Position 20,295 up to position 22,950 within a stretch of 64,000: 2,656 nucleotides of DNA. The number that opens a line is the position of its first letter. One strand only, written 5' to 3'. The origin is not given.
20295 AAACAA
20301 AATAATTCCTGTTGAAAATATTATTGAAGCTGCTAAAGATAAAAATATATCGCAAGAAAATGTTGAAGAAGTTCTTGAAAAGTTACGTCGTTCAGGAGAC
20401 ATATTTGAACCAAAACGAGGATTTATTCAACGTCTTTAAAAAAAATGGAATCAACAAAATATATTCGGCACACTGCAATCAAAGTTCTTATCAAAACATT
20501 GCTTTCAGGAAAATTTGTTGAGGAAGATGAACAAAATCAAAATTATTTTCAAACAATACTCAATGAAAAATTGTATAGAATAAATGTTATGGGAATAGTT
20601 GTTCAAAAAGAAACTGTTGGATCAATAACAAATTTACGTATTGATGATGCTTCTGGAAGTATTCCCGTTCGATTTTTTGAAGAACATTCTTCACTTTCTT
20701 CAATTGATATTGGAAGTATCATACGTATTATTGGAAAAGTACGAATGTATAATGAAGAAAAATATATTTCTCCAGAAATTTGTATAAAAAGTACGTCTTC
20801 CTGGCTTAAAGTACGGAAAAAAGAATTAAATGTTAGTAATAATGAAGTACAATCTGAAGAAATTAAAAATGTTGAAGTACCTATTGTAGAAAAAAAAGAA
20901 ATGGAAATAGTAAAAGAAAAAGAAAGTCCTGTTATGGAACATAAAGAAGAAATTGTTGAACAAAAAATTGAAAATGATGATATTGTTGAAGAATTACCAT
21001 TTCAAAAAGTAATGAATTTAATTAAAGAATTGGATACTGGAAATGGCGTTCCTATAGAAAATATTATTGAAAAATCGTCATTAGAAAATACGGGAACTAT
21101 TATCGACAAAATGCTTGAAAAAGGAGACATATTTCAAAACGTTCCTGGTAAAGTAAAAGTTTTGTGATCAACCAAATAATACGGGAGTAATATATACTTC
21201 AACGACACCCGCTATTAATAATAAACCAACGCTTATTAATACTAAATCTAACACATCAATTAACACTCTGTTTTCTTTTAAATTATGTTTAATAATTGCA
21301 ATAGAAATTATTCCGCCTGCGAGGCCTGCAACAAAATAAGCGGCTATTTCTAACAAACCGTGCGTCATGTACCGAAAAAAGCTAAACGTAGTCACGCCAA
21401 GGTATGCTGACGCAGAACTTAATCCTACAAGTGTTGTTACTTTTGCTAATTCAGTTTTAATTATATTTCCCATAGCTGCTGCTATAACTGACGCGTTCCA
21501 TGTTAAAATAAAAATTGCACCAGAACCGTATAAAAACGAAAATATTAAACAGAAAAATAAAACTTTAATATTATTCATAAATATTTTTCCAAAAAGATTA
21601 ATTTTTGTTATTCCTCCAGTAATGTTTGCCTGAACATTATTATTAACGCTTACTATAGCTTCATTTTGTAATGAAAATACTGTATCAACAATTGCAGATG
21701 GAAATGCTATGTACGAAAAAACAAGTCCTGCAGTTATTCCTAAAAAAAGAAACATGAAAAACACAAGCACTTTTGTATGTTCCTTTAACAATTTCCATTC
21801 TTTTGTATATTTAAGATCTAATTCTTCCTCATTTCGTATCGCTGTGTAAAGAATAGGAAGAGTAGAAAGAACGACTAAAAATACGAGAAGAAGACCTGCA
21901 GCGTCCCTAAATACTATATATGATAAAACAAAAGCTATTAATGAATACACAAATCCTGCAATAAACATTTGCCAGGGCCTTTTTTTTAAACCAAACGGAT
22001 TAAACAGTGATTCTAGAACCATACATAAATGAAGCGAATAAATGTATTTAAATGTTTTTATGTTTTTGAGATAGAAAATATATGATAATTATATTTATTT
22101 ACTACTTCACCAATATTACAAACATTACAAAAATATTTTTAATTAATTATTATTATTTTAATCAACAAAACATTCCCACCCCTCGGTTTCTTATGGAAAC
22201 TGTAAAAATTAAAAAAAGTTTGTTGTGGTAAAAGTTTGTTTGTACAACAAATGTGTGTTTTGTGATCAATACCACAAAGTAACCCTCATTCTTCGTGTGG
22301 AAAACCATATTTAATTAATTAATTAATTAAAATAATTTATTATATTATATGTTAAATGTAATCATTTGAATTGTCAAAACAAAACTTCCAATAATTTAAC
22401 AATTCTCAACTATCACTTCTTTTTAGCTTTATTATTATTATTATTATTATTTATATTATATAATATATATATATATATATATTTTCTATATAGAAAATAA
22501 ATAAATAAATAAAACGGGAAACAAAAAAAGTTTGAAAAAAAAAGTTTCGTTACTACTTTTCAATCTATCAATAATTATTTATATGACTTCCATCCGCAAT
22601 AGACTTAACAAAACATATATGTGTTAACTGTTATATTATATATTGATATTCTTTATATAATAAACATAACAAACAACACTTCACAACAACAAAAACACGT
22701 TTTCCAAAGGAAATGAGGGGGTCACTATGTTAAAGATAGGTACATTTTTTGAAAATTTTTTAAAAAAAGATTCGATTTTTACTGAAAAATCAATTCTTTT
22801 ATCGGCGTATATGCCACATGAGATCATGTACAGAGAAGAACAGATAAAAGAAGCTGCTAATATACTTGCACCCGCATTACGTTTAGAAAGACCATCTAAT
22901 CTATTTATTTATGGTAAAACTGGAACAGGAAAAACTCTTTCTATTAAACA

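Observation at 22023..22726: Predicted oriC: three ORB-like repeats (two inverted against one) flanking an AT-rich simple-repeat unwinding element next to orc1/cdc6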

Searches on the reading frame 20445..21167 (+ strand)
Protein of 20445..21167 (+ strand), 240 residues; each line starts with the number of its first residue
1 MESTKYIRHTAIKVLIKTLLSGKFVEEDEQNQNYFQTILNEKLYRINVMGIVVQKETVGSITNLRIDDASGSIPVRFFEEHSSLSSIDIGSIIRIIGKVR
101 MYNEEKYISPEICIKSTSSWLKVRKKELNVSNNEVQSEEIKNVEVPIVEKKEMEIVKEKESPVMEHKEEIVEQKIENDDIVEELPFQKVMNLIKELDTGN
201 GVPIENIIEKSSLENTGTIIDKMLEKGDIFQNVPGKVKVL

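Call 3: search_protein_families(library=pfam, proteins=[window:20445-21167:+])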
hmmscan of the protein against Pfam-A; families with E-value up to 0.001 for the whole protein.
window:20445-21167:+ (240 aa): 1 family
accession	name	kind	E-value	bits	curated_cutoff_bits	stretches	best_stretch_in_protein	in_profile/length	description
PF01336.31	tRNA_anti-codon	-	8.3e-08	32.5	27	1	47-109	2-64/75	OB-fold nucleic acid binding domain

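Call 47: search_protein_families(library=ncbifam, proteins=[window:20445-21167:+], max_evalue=0.01)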
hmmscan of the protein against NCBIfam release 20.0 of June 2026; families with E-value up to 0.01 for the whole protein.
window:20445-21167:+ (240 aa): 1 family
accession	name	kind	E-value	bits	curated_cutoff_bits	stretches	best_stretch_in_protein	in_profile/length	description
NF000132.2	APH_2pp_Ig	exception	0.0029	17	620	1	78-195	64-180/306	aminoglycoside O-phosphotransferase APH(2'')-Ig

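Call 48: search_solved_structures(query=window:20445-21167:+, max_evalue=0.1)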
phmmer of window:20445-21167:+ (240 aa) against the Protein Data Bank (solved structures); distinct sequences matched with E-value up to 0.1: 3.
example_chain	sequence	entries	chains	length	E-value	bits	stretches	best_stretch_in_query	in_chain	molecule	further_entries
8aas_B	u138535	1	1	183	3e-08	36.9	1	9-131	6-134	RPA32 subunit of the hetero-oligomeric complex involved in homologous recombination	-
8c5y_B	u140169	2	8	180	3.4e-08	36.8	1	10-130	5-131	RPA32 subunit of the hetero-oligomeric complex involved in homologous recombination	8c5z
6i52_B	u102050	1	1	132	0.0078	19.2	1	15-126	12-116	Replication factor A protein 2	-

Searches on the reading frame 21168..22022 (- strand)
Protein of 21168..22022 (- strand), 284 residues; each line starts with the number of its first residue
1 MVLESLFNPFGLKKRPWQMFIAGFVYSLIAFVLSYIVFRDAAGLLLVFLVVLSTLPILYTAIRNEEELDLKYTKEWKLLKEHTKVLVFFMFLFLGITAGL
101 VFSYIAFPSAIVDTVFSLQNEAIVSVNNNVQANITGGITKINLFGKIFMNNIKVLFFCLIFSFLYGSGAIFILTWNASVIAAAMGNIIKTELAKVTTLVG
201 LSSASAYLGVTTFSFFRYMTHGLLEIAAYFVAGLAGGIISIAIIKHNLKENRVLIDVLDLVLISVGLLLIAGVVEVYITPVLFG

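Call 3: search_protein_families(library=pfam, proteins=[window:21168-22022:-])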
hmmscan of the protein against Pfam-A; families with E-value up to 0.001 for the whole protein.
window:21168-22022:- (284 aa): 1 family
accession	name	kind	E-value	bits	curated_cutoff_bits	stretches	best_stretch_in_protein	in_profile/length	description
PF01944.22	SpoIIM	-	5.1e-15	56.2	26.9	1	89-280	2-163/163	Stage II sporulation protein M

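Call 47: search_protein_families(library=ncbifam, proteins=[window:21168-22022:-], max_evalue=0.01)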
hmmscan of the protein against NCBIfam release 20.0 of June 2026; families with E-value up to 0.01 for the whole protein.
window:21168-22022:- (284 aa): 0 families

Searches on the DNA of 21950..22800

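Call 38: search_rna_families(source=window, start=21950, end=22800, threshold=evalue, max_evalue=1)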
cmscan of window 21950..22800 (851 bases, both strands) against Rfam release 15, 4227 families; matches with E-value up to 1: 0.
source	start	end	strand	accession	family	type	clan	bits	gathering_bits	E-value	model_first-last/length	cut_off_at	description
